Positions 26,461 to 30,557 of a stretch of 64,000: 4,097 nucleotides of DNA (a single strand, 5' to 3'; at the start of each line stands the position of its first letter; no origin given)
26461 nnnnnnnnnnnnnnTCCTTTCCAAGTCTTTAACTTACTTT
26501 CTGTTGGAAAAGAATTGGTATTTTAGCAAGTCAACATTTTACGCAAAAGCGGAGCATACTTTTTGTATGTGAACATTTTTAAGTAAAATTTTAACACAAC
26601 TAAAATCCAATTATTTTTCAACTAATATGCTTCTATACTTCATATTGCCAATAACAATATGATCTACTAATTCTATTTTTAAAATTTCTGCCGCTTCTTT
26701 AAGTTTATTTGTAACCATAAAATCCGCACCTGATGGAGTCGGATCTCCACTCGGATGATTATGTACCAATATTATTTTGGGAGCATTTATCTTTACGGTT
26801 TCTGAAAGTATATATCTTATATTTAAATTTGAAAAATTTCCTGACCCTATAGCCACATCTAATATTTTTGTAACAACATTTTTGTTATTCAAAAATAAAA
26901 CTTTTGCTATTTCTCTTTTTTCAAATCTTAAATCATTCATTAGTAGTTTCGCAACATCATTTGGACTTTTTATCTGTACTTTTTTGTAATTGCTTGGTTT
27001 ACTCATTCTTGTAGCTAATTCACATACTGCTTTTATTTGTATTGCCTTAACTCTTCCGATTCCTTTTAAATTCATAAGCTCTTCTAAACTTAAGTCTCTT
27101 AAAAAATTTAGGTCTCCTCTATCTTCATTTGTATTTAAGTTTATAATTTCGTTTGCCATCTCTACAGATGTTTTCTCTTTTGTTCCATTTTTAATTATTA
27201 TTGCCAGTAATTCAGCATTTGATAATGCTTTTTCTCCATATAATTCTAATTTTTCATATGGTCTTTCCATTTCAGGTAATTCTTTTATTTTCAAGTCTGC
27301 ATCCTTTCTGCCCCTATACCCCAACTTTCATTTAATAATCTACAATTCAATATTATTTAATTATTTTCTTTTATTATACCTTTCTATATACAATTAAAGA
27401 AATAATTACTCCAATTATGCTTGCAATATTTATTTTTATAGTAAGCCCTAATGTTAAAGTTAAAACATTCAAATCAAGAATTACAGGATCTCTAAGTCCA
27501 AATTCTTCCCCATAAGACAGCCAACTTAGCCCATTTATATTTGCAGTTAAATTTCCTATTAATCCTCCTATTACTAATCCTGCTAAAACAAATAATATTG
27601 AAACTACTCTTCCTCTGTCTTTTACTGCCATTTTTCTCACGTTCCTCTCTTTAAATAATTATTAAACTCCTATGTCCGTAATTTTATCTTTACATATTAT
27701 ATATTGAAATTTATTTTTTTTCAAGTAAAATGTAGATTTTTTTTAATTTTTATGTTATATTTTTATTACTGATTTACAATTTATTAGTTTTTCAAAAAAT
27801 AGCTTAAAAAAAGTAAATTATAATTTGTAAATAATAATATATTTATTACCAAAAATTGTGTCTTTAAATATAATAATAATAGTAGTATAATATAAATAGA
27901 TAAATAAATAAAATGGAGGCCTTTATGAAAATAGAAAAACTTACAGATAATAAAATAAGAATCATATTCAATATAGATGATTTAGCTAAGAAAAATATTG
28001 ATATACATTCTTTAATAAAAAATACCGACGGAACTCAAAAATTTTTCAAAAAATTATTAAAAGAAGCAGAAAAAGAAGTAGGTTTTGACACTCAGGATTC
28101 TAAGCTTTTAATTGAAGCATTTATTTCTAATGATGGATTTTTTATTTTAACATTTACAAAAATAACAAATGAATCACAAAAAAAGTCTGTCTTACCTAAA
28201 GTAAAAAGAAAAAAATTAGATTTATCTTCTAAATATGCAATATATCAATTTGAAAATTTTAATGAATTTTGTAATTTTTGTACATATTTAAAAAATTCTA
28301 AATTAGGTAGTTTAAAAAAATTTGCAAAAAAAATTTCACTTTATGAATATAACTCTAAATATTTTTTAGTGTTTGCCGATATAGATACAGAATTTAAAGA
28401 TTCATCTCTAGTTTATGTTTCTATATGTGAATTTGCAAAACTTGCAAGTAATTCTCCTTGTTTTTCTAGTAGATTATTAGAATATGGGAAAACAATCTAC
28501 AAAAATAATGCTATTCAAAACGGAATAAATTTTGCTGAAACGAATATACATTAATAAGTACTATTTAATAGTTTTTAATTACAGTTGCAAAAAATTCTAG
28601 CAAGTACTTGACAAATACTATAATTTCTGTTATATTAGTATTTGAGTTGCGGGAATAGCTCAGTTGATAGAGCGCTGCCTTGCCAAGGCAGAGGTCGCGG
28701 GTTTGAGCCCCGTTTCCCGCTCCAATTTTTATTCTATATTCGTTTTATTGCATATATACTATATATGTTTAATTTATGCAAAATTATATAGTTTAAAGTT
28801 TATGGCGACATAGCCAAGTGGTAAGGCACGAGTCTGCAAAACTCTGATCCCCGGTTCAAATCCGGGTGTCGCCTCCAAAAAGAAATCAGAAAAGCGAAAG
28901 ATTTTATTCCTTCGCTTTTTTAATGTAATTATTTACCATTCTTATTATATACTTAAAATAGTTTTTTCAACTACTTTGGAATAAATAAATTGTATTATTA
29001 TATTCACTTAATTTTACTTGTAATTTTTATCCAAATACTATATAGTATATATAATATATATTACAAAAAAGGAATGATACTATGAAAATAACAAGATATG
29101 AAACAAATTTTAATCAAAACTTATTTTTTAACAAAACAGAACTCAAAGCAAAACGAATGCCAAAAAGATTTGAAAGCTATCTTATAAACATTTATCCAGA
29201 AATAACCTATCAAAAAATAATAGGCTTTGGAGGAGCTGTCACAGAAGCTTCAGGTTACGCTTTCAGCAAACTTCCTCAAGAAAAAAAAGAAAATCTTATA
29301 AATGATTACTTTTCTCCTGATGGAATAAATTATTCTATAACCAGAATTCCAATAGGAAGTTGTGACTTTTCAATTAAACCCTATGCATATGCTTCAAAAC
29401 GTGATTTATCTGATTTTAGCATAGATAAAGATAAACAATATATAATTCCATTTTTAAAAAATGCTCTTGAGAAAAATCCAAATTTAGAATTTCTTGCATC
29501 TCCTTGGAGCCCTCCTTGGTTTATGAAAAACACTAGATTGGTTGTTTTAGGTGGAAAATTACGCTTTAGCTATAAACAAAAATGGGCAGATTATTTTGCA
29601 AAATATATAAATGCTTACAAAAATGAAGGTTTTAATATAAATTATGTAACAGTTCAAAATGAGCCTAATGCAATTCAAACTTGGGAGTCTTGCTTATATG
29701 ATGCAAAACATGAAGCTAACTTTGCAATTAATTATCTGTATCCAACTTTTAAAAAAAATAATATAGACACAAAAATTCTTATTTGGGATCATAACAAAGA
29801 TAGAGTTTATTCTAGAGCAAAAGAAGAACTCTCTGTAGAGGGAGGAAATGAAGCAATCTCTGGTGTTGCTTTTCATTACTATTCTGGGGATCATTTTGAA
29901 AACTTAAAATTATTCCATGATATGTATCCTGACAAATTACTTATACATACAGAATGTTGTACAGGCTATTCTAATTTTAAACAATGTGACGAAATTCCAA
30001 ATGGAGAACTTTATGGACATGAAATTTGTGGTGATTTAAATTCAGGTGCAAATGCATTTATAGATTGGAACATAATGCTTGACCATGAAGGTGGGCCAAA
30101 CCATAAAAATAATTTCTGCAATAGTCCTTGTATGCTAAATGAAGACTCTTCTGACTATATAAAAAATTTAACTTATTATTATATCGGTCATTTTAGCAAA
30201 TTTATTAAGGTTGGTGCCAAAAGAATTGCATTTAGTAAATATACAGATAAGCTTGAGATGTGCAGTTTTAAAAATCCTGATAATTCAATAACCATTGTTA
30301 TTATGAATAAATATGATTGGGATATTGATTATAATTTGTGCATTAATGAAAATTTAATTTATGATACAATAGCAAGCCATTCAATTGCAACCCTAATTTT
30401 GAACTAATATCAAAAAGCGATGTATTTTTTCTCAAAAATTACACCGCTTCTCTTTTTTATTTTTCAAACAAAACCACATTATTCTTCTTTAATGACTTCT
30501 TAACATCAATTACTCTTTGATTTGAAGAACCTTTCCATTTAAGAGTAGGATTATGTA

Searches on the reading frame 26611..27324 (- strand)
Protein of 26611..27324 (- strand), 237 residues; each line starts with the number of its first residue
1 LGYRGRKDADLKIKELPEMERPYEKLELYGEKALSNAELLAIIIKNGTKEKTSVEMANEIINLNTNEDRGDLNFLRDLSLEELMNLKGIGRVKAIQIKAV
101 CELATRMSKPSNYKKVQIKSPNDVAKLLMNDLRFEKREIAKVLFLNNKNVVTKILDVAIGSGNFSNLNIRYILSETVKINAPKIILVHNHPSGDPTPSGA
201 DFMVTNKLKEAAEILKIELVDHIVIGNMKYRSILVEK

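Call 37: search_protein_families(library=pfam, proteins=[window:26611-27324:-], max_evalue=0.00001)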
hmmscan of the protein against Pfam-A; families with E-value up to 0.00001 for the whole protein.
window:26611-27324:- (237 aa): 2 families
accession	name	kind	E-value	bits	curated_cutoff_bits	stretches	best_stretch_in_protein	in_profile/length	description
PF04002.20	RadC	-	2.1e-34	118.5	22.1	1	118-233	1-116/121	RadC-like JAB domain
PF20582.4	UPF0758_N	-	4.9e-25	87.8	27.1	1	13-95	1-77/77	UPF0758 N-terminal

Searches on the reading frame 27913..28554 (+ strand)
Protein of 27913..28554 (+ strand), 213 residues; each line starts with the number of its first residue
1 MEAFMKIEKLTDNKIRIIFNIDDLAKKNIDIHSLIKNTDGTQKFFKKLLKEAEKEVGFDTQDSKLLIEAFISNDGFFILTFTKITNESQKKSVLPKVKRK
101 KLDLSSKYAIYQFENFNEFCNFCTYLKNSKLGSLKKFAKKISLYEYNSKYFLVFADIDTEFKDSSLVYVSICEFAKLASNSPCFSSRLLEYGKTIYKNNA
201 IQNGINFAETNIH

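Call 37: search_protein_families(library=pfam, proteins=[window:27913-28554:+], max_evalue=0.00001)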
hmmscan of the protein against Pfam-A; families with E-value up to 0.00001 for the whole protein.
window:27913-28554:+ (213 aa): 1 family
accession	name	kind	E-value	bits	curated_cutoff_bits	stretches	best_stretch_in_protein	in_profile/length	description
PF05389.17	MecA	-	1.7e-28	100.2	22.5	1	5-202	1-219/221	Negative regulator of genetic competence (MecA)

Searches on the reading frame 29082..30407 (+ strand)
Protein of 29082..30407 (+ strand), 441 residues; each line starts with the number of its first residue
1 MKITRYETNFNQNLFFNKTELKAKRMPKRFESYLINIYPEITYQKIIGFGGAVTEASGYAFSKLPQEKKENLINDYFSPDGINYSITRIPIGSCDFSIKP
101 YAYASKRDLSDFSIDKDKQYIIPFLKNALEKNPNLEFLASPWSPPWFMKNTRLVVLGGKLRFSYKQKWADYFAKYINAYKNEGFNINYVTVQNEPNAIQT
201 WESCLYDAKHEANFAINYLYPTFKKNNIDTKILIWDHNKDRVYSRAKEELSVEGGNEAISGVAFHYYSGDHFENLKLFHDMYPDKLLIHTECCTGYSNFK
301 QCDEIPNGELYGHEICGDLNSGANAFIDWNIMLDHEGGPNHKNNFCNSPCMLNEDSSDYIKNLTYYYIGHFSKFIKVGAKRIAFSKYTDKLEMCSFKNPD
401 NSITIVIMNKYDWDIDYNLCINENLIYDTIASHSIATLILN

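Call 38: search_protein_families(library=pfam, proteins=[window:29082-30407:+], max_evalue=0.00001)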
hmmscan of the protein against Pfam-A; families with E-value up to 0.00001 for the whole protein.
window:29082-30407:+ (441 aa): 3 families
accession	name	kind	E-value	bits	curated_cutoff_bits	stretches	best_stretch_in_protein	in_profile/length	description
PF02055.22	Glyco_hydro_30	-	1.9e-61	208.5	23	1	46-375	1-348/348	Glycosyl hydrolase family 30 TIM-barrel domain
PF17189.10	Glyco_hydro_30C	-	1.6e-13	51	22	1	378-438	1-65/65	Glycosyl hydrolase family 30 beta sandwich domain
PF02057.21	Glyco_hydro_59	-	3.1e-09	37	27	1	62-269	18-201/294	Glycosyl hydrolase family 59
